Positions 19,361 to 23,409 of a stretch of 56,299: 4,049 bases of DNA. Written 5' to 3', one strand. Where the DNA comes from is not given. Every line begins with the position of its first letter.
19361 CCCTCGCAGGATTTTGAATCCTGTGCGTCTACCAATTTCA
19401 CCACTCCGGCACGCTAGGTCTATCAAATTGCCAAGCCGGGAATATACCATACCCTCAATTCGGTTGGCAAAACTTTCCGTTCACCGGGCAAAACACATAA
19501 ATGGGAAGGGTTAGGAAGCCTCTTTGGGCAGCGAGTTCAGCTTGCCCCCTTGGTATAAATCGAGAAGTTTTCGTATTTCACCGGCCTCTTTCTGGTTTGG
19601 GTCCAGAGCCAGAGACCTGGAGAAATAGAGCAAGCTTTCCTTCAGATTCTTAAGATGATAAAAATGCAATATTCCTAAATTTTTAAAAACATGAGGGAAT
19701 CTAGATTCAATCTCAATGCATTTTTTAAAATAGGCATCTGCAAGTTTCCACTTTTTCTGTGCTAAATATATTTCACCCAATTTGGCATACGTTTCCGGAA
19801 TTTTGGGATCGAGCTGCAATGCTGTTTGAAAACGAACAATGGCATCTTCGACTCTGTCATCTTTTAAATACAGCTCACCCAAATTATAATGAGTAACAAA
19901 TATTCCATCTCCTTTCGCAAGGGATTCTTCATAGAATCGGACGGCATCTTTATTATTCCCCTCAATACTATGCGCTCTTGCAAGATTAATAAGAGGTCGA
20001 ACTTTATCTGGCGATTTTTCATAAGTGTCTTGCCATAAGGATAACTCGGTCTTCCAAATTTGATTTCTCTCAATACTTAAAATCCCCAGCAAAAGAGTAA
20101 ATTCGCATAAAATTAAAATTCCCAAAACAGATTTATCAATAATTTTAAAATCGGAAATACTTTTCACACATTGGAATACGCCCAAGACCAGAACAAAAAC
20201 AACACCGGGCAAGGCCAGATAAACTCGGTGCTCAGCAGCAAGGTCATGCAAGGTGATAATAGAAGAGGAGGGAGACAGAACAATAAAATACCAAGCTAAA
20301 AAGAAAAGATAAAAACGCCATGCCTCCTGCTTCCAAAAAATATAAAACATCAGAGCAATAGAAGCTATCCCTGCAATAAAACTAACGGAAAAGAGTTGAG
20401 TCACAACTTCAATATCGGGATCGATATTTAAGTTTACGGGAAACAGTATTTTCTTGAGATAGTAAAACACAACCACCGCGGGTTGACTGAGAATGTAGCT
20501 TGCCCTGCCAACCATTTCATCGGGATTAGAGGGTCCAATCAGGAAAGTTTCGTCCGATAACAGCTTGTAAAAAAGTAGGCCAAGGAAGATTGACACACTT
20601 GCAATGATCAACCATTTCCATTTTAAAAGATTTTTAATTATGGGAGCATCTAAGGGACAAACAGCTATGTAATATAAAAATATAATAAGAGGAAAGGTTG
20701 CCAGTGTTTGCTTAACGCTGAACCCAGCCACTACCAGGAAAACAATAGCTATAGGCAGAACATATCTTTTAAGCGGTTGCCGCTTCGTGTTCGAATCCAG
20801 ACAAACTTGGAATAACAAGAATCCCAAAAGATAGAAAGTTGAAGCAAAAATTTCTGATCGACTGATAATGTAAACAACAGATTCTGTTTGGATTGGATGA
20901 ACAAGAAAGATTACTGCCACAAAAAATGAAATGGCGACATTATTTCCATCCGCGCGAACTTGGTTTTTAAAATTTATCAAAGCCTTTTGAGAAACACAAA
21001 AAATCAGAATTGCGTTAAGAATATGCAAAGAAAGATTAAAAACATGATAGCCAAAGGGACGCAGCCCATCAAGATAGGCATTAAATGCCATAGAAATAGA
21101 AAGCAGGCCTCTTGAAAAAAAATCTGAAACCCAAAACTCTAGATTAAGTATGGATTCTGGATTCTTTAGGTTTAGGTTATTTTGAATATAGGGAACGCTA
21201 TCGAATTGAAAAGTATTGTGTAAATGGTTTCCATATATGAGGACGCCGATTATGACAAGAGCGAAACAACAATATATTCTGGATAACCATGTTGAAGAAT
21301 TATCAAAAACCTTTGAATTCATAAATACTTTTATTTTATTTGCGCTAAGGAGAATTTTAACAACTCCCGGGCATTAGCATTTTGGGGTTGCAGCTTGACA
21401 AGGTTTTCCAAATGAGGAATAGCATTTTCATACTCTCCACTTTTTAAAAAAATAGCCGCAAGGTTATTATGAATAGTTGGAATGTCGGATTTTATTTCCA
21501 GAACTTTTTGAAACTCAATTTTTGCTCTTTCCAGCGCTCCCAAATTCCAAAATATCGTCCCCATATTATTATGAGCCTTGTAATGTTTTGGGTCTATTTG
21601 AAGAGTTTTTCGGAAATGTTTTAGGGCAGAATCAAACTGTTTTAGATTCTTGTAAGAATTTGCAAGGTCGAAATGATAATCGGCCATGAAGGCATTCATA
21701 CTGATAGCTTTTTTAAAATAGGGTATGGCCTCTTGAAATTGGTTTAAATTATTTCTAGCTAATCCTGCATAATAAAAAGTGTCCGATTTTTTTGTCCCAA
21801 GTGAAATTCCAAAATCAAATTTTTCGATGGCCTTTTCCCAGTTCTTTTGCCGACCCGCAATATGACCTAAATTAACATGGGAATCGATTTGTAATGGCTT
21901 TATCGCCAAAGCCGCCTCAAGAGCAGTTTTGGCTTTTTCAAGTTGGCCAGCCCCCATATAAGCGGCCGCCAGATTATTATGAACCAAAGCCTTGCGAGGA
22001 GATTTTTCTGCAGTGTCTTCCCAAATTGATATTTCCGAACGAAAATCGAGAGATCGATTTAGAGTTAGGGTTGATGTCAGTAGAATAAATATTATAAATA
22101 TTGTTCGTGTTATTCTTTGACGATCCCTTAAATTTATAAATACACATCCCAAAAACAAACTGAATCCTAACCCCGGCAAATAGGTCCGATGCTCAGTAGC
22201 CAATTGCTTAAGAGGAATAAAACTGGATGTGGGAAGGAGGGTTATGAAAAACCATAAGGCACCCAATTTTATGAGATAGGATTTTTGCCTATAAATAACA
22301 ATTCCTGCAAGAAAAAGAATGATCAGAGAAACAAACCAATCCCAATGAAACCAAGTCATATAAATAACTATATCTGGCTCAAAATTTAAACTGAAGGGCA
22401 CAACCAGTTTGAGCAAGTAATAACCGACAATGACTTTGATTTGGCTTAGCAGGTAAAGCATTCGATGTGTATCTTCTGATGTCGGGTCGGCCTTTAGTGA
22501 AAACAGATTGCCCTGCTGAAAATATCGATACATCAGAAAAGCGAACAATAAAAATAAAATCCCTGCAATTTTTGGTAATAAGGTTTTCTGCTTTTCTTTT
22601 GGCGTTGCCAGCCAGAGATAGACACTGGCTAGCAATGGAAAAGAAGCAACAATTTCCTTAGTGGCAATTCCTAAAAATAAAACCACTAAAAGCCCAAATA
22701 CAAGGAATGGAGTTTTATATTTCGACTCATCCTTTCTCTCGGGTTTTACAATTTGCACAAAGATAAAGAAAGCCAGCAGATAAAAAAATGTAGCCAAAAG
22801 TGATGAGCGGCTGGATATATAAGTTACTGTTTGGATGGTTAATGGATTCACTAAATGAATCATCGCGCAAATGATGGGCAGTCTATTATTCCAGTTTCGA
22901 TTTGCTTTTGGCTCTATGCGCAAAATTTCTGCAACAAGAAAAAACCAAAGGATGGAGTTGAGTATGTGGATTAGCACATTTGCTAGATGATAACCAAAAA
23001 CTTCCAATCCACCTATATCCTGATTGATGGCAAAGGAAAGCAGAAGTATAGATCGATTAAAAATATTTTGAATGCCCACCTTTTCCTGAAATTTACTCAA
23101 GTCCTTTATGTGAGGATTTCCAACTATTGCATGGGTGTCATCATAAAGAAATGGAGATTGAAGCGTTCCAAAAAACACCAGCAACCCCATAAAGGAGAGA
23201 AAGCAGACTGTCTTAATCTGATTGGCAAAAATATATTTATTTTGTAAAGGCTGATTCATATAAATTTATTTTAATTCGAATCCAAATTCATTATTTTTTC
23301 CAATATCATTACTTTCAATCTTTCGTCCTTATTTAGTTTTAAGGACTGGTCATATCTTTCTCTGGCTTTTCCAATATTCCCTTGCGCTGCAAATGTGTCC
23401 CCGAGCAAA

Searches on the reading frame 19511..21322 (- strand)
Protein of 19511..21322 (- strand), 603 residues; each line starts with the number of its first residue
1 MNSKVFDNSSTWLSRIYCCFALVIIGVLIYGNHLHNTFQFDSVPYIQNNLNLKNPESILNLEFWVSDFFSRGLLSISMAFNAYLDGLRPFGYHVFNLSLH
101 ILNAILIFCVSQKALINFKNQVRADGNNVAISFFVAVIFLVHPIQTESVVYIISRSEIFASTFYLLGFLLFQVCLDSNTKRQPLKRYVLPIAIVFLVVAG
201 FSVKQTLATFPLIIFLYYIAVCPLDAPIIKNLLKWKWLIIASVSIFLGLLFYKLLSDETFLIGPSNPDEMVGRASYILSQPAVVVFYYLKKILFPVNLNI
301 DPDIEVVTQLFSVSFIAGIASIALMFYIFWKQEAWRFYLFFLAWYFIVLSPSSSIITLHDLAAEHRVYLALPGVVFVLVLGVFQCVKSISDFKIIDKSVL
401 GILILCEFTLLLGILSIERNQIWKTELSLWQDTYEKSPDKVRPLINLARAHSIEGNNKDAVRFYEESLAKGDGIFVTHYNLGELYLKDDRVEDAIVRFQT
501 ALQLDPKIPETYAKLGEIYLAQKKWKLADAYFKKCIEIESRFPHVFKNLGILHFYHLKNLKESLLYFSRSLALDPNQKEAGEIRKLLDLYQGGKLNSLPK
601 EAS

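Call 56: search_protein_families(library=pfam, proteins=[window:19511-21322:-], max_evalue=0.000001)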
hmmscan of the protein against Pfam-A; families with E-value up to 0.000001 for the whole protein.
window:19511-21322:- (603 aa): 8 families
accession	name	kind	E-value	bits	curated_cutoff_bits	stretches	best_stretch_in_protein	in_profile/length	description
PF07719.23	TPR_2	-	2e-19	68.5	27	0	477-507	3-33/34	Tetratricopeptide repeat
PF00515.34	TPR_1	-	4.3e-18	64.7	27.8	0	477-507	3-33/34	Tetratricopeptide repeat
PF13424.12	TPR_12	-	3e-15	56.6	30.1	0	476-538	4-74/77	Tetratricopeptide repeat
PF13181.12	TPR_8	-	1.1e-12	47.5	25.7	0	510-539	2-31/34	Tetratricopeptide repeat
PF13431.12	TPR_17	-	2e-11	43.6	24.4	0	498-528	2-32/34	Tetratricopeptide repeat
PF13176.12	TPR_7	-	7.1e-11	41.7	27.9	0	444-472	2-32/36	Tetratricopeptide repeat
PF13414.12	TPR_11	-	1.1e-08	35.1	26.8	1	482-522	1-41/42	TPR repeat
PF14559.12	TPR_19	-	7.7e-07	29.8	25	0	486-530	2-46/68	Tetratricopeptide repeat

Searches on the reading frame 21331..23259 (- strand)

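Call 56: search_protein_families(library=pfam, proteins=[window:21331-23259:-], max_evalue=0.000001)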
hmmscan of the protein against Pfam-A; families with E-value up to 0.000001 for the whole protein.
window:21331-23259:- (642 aa): 15 families
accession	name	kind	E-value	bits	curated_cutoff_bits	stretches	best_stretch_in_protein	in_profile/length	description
PF00515.34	TPR_1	-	2.2e-35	119.5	27.8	1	526-559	1-34/34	Tetratricopeptide repeat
PF07719.23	TPR_2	-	1.7e-33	112.3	27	1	526-559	1-34/34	Tetratricopeptide repeat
PF13181.12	TPR_8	-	7.9e-28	94.7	25.7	0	526-559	1-34/34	Tetratricopeptide repeat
PF13424.12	TPR_12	-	1.3e-20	73.8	30.1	0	531-590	8-75/77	Tetratricopeptide repeat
PF13414.12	TPR_11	-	1.9e-20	72.7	26.8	0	534-574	2-42/42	TPR repeat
PF14559.12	TPR_19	-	1.3e-19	70.7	25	0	540-597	5-62/68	Tetratricopeptide repeat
PF13431.12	TPR_17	-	4.7e-18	64.3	24.4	0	415-444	4-33/34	Tetratricopeptide repeat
PF13432.12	TPR_16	-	3.5e-17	62.9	32.7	0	504-557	9-62/65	Tetratricopeptide repeat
PF13428.12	TPR_14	-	3.3e-16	58.6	23.5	0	529-567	4-42/44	Tetratricopeptide repeat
PF13374.12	TPR_10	-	3.7e-12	46.3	27.5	0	531-555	7-31/42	Tetratricopeptide repeat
PF13176.12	TPR_7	-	9.3e-12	44.5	27.9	0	598-626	3-33/36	Tetratricopeptide repeat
PF13371.12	TPR_9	-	3.8e-11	43.3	35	0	534-594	3-63/73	Tetratricopeptide repeat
PF13174.12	TPR_6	-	8.2e-11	42.3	26.3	0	530-558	4-32/33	Tetratricopeptide repeat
PF25064.1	ARM_TT21_5th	-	1.4e-07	32.2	27.8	0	525-586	7-61/117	TT21 fifth ARM repeats domain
PF12895.13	ANAPC3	-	1.4e-07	32.1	27.2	0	505-563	2-59/82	Anaphase-promoting complex, cyclosome, subunit 3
